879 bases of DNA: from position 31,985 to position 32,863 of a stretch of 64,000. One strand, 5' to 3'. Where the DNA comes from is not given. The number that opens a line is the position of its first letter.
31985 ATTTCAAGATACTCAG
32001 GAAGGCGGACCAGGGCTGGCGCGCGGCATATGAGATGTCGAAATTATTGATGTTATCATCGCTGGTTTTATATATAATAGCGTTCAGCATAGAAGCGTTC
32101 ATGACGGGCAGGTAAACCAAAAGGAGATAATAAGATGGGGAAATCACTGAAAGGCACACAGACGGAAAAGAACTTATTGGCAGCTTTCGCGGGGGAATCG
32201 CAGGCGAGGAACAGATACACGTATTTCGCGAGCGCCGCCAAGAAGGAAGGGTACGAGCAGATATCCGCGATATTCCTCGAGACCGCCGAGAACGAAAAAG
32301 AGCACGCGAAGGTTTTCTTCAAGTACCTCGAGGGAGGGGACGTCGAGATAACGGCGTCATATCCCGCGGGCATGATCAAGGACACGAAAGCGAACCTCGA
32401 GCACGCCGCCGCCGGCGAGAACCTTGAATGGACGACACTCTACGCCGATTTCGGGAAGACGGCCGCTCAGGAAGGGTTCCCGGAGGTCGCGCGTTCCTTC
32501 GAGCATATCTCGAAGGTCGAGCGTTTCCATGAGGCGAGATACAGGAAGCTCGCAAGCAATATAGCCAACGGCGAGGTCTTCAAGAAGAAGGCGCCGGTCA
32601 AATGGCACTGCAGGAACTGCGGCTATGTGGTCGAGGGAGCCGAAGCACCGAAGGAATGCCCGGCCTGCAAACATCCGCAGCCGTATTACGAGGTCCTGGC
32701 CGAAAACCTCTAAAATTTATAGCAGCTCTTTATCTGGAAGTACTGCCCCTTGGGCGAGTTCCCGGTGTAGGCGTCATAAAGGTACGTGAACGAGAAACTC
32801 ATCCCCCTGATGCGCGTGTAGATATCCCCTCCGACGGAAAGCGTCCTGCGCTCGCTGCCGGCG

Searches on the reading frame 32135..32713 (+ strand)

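Call 8: search_protein_families(library=pfam, proteins=[window:32135-32713:+], max_evalue=0.01)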
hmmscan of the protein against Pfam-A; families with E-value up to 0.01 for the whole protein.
window:32135-32713:+ (192 aa): 9 families
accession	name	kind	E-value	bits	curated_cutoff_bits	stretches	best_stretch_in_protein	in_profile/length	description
PF02915.23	Rubrerythrin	-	3.4e-29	102.4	22.8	1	12-139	1-136/137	Rubrerythrin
PF21349.2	RUBY_RBDX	-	5.3e-12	45.4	26.5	1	157-186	1-30/30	Rubrerythrin, rubredoxin-like domain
PF00210.30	Ferritin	-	1.8e-06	28.4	24.5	1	12-143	2-139/142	Ferritin-like domain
PF23458.2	DUF7130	-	0.00018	21.8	35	1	143-182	41-80/89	Domain of unknown function (DUF7130)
PF01155.25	HypA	-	0.00072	20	28.9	1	147-182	61-96/112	Hydrogenase/urease nickel incorporation, metallochaperone, hypA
PF25208.1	DUF7838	-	0.0016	18.7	28.5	0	155-165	32-42/55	Domain of unknown function (DUF7838)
PF23455.1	DUF7129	-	0.0016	18.6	30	1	158-179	13-34/45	Domain of unknown function (DUF7129)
PF23470.1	Zn_ribbon_PF0610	-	0.0071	16.5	26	0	158-179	3-25/39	PF0610 rubredoxin-like zinc beta-ribbon domain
PF03232.19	COQ7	-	0.0081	16.2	23.5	0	18-82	11-73/169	Ubiquinone biosynthesis protein COQ7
